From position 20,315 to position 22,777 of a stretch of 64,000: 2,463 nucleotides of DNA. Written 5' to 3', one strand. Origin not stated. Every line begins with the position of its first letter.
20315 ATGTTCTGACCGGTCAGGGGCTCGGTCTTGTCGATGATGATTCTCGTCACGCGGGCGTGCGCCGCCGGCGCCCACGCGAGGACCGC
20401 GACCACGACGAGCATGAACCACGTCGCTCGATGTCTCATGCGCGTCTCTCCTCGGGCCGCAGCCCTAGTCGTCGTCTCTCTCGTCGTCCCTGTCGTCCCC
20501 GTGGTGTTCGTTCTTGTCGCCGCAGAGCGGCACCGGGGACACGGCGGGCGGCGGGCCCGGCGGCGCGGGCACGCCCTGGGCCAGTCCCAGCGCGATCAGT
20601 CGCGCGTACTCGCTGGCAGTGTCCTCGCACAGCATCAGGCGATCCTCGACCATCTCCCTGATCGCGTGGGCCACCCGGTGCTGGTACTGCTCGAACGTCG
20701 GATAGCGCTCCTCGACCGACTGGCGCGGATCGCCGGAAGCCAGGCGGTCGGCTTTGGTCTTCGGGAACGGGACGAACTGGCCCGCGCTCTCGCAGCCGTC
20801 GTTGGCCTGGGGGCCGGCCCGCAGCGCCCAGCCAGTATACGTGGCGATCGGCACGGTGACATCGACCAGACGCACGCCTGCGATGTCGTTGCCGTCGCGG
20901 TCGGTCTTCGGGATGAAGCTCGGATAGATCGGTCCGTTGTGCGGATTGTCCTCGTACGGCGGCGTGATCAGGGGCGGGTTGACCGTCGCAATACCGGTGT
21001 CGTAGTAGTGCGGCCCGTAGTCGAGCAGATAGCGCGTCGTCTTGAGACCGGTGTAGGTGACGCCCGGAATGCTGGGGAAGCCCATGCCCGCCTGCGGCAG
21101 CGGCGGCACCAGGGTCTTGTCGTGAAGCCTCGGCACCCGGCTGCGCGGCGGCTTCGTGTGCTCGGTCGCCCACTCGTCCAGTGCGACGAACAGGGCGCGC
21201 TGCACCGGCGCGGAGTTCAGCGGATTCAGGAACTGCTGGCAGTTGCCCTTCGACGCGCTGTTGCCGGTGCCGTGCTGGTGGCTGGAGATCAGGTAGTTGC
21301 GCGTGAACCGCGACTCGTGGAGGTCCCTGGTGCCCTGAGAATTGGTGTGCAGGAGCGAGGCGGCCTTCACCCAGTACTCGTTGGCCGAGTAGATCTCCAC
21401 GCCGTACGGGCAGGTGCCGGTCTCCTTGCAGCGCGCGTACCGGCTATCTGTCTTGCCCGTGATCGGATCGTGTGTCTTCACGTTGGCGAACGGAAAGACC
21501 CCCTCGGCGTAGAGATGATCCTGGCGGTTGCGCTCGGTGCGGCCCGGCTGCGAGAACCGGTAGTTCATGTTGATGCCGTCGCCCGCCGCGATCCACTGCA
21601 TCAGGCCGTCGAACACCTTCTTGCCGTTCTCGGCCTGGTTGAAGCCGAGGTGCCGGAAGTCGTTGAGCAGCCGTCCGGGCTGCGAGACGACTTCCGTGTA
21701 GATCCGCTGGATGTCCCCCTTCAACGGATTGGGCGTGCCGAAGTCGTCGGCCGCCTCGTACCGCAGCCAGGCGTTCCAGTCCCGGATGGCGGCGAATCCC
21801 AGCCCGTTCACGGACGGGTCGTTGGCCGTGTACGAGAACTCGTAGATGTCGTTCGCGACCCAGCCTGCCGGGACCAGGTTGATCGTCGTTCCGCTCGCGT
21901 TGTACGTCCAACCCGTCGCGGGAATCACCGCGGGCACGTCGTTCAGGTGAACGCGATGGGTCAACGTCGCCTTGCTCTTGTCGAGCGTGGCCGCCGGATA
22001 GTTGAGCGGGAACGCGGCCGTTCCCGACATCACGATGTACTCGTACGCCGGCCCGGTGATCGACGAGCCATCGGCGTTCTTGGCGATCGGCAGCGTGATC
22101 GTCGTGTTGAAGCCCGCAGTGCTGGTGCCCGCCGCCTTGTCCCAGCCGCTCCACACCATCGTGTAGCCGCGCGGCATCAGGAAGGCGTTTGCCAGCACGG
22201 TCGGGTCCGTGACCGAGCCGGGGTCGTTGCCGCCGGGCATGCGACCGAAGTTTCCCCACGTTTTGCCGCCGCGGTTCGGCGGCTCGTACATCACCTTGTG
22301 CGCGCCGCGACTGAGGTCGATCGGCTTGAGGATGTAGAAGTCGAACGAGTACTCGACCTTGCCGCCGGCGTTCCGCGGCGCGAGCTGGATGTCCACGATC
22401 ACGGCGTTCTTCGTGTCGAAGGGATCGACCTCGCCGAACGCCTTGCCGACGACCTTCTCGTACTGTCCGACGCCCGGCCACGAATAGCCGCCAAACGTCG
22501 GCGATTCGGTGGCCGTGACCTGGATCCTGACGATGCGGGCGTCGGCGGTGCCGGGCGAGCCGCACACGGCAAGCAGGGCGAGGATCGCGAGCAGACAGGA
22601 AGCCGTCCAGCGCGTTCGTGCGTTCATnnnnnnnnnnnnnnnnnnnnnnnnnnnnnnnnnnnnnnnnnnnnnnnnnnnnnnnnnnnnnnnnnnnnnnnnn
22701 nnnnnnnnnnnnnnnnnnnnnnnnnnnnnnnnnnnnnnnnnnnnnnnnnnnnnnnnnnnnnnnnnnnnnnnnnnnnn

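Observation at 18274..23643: Tandem paralogous ~720-aa secreted proteins of unrecognised family, divergent from a LysR regulator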

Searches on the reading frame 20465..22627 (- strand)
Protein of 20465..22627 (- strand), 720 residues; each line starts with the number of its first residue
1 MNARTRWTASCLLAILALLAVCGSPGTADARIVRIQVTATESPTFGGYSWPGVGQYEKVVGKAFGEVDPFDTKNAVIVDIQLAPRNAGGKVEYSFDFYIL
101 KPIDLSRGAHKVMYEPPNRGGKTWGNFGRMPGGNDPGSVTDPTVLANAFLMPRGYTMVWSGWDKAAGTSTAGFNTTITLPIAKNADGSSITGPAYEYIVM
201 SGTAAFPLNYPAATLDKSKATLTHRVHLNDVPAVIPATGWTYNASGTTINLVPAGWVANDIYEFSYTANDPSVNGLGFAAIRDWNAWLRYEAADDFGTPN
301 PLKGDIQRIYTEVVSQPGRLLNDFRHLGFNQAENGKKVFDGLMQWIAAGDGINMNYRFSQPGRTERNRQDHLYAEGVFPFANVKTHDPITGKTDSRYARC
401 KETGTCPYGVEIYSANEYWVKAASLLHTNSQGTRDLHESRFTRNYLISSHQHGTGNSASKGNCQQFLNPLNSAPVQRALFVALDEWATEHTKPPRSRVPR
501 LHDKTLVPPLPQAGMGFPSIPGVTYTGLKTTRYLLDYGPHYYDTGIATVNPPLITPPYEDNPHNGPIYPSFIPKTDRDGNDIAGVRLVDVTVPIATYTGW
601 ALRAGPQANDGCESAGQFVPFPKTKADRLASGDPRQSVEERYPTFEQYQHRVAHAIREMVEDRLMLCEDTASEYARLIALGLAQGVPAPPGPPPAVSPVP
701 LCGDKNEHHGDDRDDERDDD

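Call 3: search_protein_families(library=pfam, proteins=[window:20465-22627:-], max_evalue=1)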
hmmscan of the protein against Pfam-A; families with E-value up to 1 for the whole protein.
window:20465-22627:- (720 aa): 1 family
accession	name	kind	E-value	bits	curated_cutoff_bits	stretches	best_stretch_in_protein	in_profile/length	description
PF20091.5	Abhydrolase_10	-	1e-31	110.8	23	1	262-671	134-425/429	Alpha/beta hydrolase domain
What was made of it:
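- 20465..22627 (-): Gene B: exported PF20091 paralogue, 720 aa. Signal peptide is residues 1-30. Predicted Ser315, Glu417 and His452. Variant elbow E-V-V-S-Q-P-G with no Gly at position Nu-2. Acidic His/Asp-rich low-complexity C-terminal tail from about residue 690 to 720. Pfam E=1e-31 (call 3).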

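Call 4: search_protein_families(library=ncbifam, proteins=[window:20465-22627:-], max_evalue=1)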
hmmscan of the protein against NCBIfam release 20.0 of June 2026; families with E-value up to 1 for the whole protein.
window:20465-22627:- (720 aa): 0 families

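Call 11: find_homologous_proteins(query=window:20465-22627:-)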
Query window:20465-22627:- (720 aa): 3780 proteins with E <= 0.001 among 8000 candidates; the best 120 are listed.
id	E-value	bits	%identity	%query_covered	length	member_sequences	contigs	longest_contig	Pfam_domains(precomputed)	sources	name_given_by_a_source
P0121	0.0e+0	1704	100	100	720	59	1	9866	PF20091.6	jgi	-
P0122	0.0e+0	1698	99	100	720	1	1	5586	PF20091.6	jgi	-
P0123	0.0e+0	1577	92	99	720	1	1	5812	PF20091.6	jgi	jgi:hypothetical protein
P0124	0.0e+0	1565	92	99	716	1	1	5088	PF20091.6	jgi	-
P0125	0.0e+0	1565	92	99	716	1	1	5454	PF20091.6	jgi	-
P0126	0.0e+0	1560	91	99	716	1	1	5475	PF20091.6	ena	-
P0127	0.0e+0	1520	89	99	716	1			PF20091.6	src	-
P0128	0.0e+0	1510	90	98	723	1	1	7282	PF20091.6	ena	-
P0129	0.0e+0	1471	91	100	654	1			PF20091.6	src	-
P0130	0.0e+0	1466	89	98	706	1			PF20091.6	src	-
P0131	0.0e+0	1454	89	98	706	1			PF20091.6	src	-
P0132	0.0e+0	1450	86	99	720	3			PF20091.6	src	-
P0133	0.0e+0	1444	88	98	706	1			PF20091.6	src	-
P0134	0.0e+0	1443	88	98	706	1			PF20091.6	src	-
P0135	0.0e+0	1428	87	98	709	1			PF20091.6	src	-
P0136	0.0e+0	1410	84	98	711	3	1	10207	PF20091.6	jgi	jgi:hypothetical protein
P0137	0.0e+0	1406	84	97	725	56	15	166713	PF20091.6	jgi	jgi:hypothetical protein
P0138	0.0e+0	1401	83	98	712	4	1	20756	PF20091.6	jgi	jgi:hypothetical protein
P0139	0.0e+0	1398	85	98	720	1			PF20091.6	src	-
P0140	0.0e+0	1387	83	98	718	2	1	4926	PF20091.6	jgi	jgi:hypothetical protein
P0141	0.0e+0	1353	83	98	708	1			PF20091.6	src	-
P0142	0.0e+0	1347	84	95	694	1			PF20091.6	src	-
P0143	0.0e+0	1335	89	89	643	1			PF20091.6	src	-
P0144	0.0e+0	1330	82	91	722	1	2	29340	PF20091.6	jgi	jgi:hypothetical protein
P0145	0.0e+0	1329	83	91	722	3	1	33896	PF20091.6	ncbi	-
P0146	0.0e+0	1328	80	98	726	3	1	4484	PF20091.6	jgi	-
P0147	0.0e+0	1326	85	93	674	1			PF20091.6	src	-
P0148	0.0e+0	1323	80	98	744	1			PF20091.6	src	-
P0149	0.0e+0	1303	81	92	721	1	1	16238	PF20091.6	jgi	jgi:alpha/beta hydrolase family protein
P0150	0.0e+0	1298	77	99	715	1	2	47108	PF20091.6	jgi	-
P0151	0.0e+0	1295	81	93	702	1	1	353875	PF20091.6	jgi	jgi:alpha/beta hydrolase family protein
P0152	0.0e+0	1285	94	79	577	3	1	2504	PF20091.6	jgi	jgi:hypothetical protein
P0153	0.0e+0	1282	78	98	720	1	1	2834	PF20091.6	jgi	-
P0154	0.0e+0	1279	80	93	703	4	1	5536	PF20091.6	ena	-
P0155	0.0e+0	1276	80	93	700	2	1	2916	PF20091.6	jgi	-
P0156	0.0e+0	1276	80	93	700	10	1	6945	PF20091.6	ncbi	-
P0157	0.0e+0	1276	79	93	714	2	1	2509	PF20091.6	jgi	-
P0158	0.0e+0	1273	80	93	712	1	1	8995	PF20091.6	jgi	jgi:Alpha/beta hydrolase domain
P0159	0.0e+0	1272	80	92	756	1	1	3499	PF20091.6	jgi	jgi:hypothetical protein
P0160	0.0e+0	1271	77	96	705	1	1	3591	PF20091.6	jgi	jgi:hypothetical protein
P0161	0.0e+0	1271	80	92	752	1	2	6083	PF20091.6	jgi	jgi:Alpha/beta hydrolase domain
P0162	0.0e+0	1271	80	92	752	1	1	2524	PF20091.6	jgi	jgi:Alpha/beta hydrolase domain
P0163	0.0e+0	1271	80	91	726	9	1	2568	PF20091.6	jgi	-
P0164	0.0e+0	1269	79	93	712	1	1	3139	PF20091.6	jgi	jgi:Alpha/beta hydrolase domain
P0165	0.0e+0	1269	80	92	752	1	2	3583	PF20091.6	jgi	jgi:Alpha/beta hydrolase domain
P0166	0.0e+0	1269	80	92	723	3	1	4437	PF20091.6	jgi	jgi:hypothetical protein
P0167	0.0e+0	1268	79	92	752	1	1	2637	PF20091.6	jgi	jgi:Alpha/beta hydrolase domain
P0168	0.0e+0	1267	79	97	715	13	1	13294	PF20091.6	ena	-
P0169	0.0e+0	1266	80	93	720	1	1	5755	PF20091.6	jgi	jgi:hypothetical protein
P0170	0.0e+0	1266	81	94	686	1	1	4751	PF20091.6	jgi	-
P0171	0.0e+0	1264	79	93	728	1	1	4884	PF20091.6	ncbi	-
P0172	0.0e+0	1264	80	91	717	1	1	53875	PF20091.6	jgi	jgi:hypothetical protein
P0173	0.0e+0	1264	76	98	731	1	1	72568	PF20091.6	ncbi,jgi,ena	-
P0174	0.0e+0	1263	78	91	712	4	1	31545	PF20091.6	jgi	jgi:Alpha/beta hydrolase domain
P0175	0.0e+0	1261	78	98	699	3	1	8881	PF20091.6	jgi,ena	-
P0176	0.0e+0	1260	81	94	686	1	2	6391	PF20091.6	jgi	-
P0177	0.0e+0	1259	78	97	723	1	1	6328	PF20091.6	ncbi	-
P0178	0.0e+0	1257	79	93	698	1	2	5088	PF20091.6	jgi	jgi:hypothetical protein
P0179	0.0e+0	1256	78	93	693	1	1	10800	PF20091.6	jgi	jgi:hypothetical protein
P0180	0.0e+0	1252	76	97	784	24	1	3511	PF20091.6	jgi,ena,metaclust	metaclust:\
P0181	0.0e+0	1251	79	92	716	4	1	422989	PF20091.6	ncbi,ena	-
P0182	0.0e+0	1248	78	94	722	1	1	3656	PF20091.6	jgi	jgi:hypothetical protein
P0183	0.0e+0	1247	78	91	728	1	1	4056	PF20091.6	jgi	jgi:hypothetical protein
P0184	0.0e+0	1246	78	97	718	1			PF20091.6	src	-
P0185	0.0e+0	1245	78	91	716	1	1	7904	PF20091.6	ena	-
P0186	0.0e+0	1241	77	94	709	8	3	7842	PF20091.6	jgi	jgi:hypothetical protein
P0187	0.0e+0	1241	76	96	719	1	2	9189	PF20091.6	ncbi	-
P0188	0.0e+0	1236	76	98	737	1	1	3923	PF20091.6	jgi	jgi:hypothetical protein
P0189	0.0e+0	1235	77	93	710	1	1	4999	PF20091.6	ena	-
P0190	0.0e+0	1232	76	96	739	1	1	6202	PF20091.6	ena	-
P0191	0.0e+0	1230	76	95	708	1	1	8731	PF20091.6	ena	-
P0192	0.0e+0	1229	76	94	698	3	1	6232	PF20091.6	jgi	jgi:hypothetical protein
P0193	0.0e+0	1226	77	93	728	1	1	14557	PF20091.6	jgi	jgi:hypothetical protein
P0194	0.0e+0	1226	76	94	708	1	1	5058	PF20091.6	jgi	jgi:hypothetical protein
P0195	0.0e+0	1225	92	78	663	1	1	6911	PF20091.6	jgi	jgi:alpha/beta hydrolase family protein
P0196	0.0e+0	1225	76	98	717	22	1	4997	PF20091.6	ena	-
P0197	0.0e+0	1222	75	94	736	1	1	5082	PF20091.6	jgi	jgi:hypothetical protein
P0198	0.0e+0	1222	75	92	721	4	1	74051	PF20091.6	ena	-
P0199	0.0e+0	1221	76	96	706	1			PF20091.6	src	-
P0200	0.0e+0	1221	73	98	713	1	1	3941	PF20091.6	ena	-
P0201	0.0e+0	1220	73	97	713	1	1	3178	PF20091.6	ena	-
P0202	0.0e+0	1219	76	94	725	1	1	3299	PF20091.6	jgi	jgi:hypothetical protein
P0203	0.0e+0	1217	75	98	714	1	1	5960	PF20091.6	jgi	jgi:hypothetical protein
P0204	0.0e+0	1216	88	83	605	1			PF20091.6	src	-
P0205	0.0e+0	1215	76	96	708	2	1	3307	PF20091.6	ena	-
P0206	0.0e+0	1215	75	96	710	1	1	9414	PF20091.6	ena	-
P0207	0.0e+0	1214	76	93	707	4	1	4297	PF20091.6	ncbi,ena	-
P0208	0.0e+0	1213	75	96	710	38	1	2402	PF20091.6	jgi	jgi:hypothetical protein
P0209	0.0e+0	1213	74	98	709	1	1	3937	PF20091.6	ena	-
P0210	0.0e+0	1213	75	96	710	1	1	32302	PF20091.6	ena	-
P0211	0.0e+0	1212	75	96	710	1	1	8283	PF20091.6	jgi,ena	-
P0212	0.0e+0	1212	76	94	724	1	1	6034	PF20091.6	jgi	jgi:alpha/beta hydrolase family protein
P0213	0.0e+0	1212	73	98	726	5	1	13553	PF20091.6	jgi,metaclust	metaclust:\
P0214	0.0e+0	1212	75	96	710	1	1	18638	PF20091.6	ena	-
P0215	0.0e+0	1211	76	92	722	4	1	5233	PF20091.6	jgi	jgi:hypothetical protein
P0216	0.0e+0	1210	73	96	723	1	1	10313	PF20091.6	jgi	jgi:hypothetical protein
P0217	0.0e+0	1210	76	94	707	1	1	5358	PF20091.6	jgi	jgi:hypothetical protein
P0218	0.0e+0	1210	73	96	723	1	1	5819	PF20091.6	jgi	jgi:hypothetical protein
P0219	0.0e+0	1210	74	96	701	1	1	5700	PF20091.6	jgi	jgi:hypothetical protein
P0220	0.0e+0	1210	73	96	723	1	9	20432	PF20091.6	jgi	jgi:hypothetical protein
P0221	0.0e+0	1208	74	97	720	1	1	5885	PF20091.6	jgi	jgi:hypothetical protein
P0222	0.0e+0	1208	73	99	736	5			PF20091.6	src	-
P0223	0.0e+0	1208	76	94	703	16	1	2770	PF20091.6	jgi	-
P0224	0.0e+0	1207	73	96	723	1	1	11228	PF20091.6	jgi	jgi:Alpha/beta hydrolase domain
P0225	0.0e+0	1207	74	94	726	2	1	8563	PF20091.6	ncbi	-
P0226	0.0e+0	1207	73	98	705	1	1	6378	PF20091.6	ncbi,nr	ncbi:MAG: hypothetical protein C5B57_08690 [Blastocatellia bacterium]|nr:MAG: hypothetical protein C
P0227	0.0e+0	1207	73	96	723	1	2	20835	PF20091.6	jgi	jgi:hypothetical protein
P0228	0.0e+0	1206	74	94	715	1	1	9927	PF20091.6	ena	-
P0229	0.0e+0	1206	74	98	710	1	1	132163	PF20091.6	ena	-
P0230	0.0e+0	1206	76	93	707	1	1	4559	PF20091.6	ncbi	-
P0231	0.0e+0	1205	75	94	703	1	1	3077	PF20091.6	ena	-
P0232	0.0e+0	1205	76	94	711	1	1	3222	PF20091.6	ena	-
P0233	0.0e+0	1204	76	95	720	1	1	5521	PF20091.6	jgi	-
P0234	0.0e+0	1204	74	98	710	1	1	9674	PF20091.6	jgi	jgi:hypothetical protein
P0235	0.0e+0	1204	75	94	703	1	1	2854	PF20091.6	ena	-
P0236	0.0e+0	1203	75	91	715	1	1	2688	PF20091.6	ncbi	-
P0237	0.0e+0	1202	73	98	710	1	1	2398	PF20091.6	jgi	jgi:hypothetical protein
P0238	0.0e+0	1202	73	98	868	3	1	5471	PF20091.6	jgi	jgi:hypothetical protein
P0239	0.0e+0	1202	74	97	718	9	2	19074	PF20091.6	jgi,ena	-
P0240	0.0e+0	1202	75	94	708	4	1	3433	PF20091.6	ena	-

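Call 21: find_encoding_contigs(protein=P0181, flank=8000, max_places=2)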
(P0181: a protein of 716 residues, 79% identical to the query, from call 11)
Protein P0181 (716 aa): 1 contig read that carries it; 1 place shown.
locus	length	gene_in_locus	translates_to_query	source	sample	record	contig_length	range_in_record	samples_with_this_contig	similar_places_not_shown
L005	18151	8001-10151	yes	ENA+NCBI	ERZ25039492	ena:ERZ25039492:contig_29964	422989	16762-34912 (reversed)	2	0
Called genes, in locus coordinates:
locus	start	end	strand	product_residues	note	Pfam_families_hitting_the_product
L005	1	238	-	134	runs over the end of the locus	PF01796:OB_ChsH2_C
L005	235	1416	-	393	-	PF00108:Thiolase_N (weak), PF22691:Thiolase_C_1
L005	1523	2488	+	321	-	PF03401:TctC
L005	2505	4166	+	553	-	PF00501:AMP-binding, PF13193:AMP-binding_C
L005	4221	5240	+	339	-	PF08240:ADH_N, PF00107:ADH_zinc_N, PF13602:ADH_zinc_N_2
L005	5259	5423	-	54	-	-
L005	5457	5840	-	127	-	-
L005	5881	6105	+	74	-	PF13602:ADH_zinc_N_2 (weak)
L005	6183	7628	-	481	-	-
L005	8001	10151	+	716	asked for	PF20091:Abhydrolase_10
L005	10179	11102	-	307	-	PF00165:HTH_AraC (weak), PF12833:HTH_18, PF00165:HTH_AraC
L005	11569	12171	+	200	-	-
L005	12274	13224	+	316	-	PF03401:TctC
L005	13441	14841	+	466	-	PF00324:AA_permease, PF13520:AA_permease_2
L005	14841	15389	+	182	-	PF08123:DOT1 (weak), PF01170:UPF0020 (weak), PF02353:CMAS, PF06325:PrmA, PF09445:Methyltransf_15 (weak), PF13847:Methyltransf_31, PF08241:Methyltransf_11 (weak), PF13649:Methyltransf_25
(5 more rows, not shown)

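Call 37: find_encoding_contigs(protein=P0151, flank=6000, max_places=2)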
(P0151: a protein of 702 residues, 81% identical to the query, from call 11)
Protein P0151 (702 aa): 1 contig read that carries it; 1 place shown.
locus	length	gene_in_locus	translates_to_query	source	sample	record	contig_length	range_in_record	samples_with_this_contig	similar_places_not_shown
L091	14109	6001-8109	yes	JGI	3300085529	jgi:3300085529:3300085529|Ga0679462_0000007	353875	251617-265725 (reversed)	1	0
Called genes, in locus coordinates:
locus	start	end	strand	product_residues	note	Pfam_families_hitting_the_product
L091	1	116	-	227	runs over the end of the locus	PF12796:Ank_2, PF13637:Ank_4, PF13857:Ank_5, PF00023:Ank, PF13606:Ank_3 (weak)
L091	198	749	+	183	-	PF03449:GreA_GreB_N, PF01272:GreA_GreB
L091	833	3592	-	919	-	PF00675:Peptidase_M16, PF05193:Peptidase_M16_C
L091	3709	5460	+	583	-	PF01019:G_glu_transpept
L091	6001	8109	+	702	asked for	PF20091:Abhydrolase_10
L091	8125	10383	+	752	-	PF20091:Abhydrolase_10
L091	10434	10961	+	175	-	PF07452:CHRD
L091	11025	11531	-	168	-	PF00578:AhpC-TSA, PF08534:Redoxin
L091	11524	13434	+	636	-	PF05157:MshEN, PF00437:T2SSE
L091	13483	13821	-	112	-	PF13827:DUF4189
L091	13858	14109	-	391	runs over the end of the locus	PF05762:VWA_CoxE (weak)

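Call 38: find_encoding_contigs(protein=P0137, flank=6000, max_places=3)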
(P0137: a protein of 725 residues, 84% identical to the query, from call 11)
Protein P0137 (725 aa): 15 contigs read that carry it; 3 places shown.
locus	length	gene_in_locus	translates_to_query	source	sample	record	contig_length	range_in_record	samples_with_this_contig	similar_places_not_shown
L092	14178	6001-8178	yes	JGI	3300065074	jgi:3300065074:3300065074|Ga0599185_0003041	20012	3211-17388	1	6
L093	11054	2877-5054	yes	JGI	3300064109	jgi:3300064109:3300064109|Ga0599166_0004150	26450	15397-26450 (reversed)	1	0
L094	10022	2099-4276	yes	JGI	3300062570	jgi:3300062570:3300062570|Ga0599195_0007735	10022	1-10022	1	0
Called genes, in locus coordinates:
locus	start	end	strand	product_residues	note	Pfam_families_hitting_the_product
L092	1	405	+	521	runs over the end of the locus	PF01979:Amidohydro_1, PF07969:Amidohydro_3 (weak)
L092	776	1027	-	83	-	-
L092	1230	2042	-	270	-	PF04542:Sigma70_r2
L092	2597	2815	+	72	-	-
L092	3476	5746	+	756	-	-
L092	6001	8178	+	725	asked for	PF20091:Abhydrolase_10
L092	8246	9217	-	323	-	PF12680:SnoaL_2, PF00583:Acetyltransf_1, PF13508:Acetyltransf_7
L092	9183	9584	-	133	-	PF00581:Rhodanese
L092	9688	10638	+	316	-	PF01965:DJ-1_PfpI, PF00165:HTH_AraC (faint), PF12833:HTH_18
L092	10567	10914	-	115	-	PF00126:HTH_1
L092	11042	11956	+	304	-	PF12146:Hydrolase_4 (weak), PF00561:Abhydrolase_1, PF12697:Abhydrolase_6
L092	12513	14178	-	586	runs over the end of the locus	PF01011:PQQ, PF13570:Beta-prop_ACSF4, PF13360:PQQ_2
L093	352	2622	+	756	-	-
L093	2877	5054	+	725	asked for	PF20091:Abhydrolase_10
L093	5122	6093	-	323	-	PF12680:SnoaL_2, PF00583:Acetyltransf_1, PF13508:Acetyltransf_7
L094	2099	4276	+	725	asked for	PF20091:Abhydrolase_10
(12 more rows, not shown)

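Call 76: predict_structure(alignment_id=A5)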
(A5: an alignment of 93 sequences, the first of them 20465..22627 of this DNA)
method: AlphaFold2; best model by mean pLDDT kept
length: 720 residues; sequences in the alignment: 93
mean_pLDDT: 82.0   pTM: 0.85
mean pLDDT of the five models: 82.0, 79.1, 77.9, 76.2, 74.2
residues with pLDDT >= 90: 310; 70-90: 261; 50-70: 107; < 50: 42
segments of 3 or more residues with pLDDT < 50: 1-5, 22-28, 167-172, 369-372, 706-720
pLDDT, mean of each block of 10 residues (from residue 1): 51 65 45 92 88 91 92 84 92 91 93 76 57 67 67 83 60 69 93 84 80 95 86 94 95 86 90 86 92 94 92 67 74 88 77 64 50 63 89 88 91 86 88 93 93 80 77 89 93 96 92 84 68 83 81 74 87 93 96 92 64 75 97 97 96 96 92 93 93 81 57 38
secondary structure, 60 per line:
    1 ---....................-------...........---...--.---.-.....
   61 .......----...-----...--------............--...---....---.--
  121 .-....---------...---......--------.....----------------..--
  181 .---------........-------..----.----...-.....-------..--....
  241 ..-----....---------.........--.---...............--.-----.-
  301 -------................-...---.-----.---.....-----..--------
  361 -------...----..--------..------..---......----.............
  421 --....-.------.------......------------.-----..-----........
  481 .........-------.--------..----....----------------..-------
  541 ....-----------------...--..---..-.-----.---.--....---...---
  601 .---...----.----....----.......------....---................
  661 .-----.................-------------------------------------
elements in order (helices of 4 or more, strands of 3 or more residues): H4-23 E31-41 E56-67 E91-102 E111-114 H123-126 H142-147 E156-160 E191-198 E221-225 E240-242 E248-251 E261-269 H276-290 E308-314 H315-323 E341-345 H398-403 E408-414 H415-420 H423-426 E442-447 H473-489 H512-515 H541-544 H588-591 E595-597 E617-620 H625-631 H638-641 H645-661 H667-683
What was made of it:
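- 20465..22627 (-): AF2 model pLDDT 82.0, pTM 0.85, same topology as A (call 76).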

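Call 79: fold_search(model_id=the predicted structure, library=pdb)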
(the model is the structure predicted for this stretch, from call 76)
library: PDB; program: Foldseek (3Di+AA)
matches with E <= 10: 820; with E <= 0.001: 0
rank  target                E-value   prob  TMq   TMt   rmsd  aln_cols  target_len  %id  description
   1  3g8y                  4.8e-03  0.89  0.10  0.17   9.7       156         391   18  CRYSTAL STRUCTURE OF A PUTATIVE HYDROLASE (BVU_4111) FROM BACTEROIDES VULGATUS ATCC 8482 AT 1.90 A RESOLUTION (released 2009-02-24)
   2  8vcd                  4.8e-03  0.66  0.14  0.28  18.1       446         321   10  Crystal Structure of plant Carboxylesterase 15 bound to SL intermediate (released 2024-08-07)
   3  3nuz_B                6.4e-03  0.85  0.20  0.33  13.5       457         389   11  Crystal structure of a putative acetyl xylan esterase (BF1801) from Bacteroides fragilis NCTC 9343 at 2.30 A resolutio (released 2010-08-04)
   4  6gry                  9.1e-03  0.80  0.20  0.34  16.8       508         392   11  Glucuronoyl Esterase from Solibacter usitatus. (released 2018-08-15)
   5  3nuz_A                9.1e-03  0.72  0.19  0.30  13.0       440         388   10  Crystal structure of a putative acetyl xylan esterase (BF1801) from Bacteroides fragilis NCTC 9343 at 2.30 A resolutio (released 2010-08-04)
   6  3h2k                  1.1e-02  0.69  0.21  0.35  14.5       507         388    9  Crystal structure of a ligand-bound form of the rice cell wall degrading esterase LipA from Xanthomonas oryzae (released 2009-08-18)
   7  3nuz_F                1.2e-02  0.85  0.16  0.26  12.8       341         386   13  Crystal structure of a putative acetyl xylan esterase (BF1801) from Bacteroides fragilis NCTC 9343 at 2.30 A resolutio (released 2010-08-04)
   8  3nuz_E                1.4e-02  0.69  0.09  0.15   9.9       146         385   16  Crystal structure of a putative acetyl xylan esterase (BF1801) from Bacteroides fragilis NCTC 9343 at 2.30 A resolutio (released 2010-08-04)
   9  6gu8                  1.6e-02  0.72  0.18  0.31  16.5       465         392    9  Glucuronoyl Esterase from Solibacter usitatus (released 2018-08-15)
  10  4fbm_A                1.8e-02  0.25  0.10  0.25  15.3       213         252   13  LipS and LipT, two metagenome-derived lipolytic enzymes increase the diversity of known lipase and esterase families (released 2012-10-10)
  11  8vca                  1.9e-02  0.44  0.15  0.28  18.1       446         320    9  Crystal Structure of plant Carboxylesterase 15 (released 2024-08-07)
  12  3fyt_C                2.2e-02  0.51  0.16  0.32  12.7       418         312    8  Crystal structure of Bacillus pumilus acetyl xylan esterase S181A mutant in complex with beta-D-xylopyranose (released 2010-01-26)
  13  3fyt_A                2.2e-02  0.47  0.16  0.32  13.0       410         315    8  Crystal structure of Bacillus pumilus acetyl xylan esterase S181A mutant in complex with beta-D-xylopyranose (released 2010-01-26)
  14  3h2h                  2.3e-02  0.54  0.15  0.25  11.2       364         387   10  Crystal structure of G231F mutant of the rice cell wall degrading esterase LipA from Xanthomonas oryzae (released 2009-08-18)
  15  4ezi                  2.4e-02  0.66  0.16  0.28  11.3       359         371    9  Crystal structure of a putative hydrolase (lpg1103) from Legionella pneumophila subsp. pneumophila str. Philadelphia 1 a (released 2012-06-27)
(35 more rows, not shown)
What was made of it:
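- Closest known: Tannase / feruloyl esterase family. Same: MHETase appears among B's fold hits (call 79).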
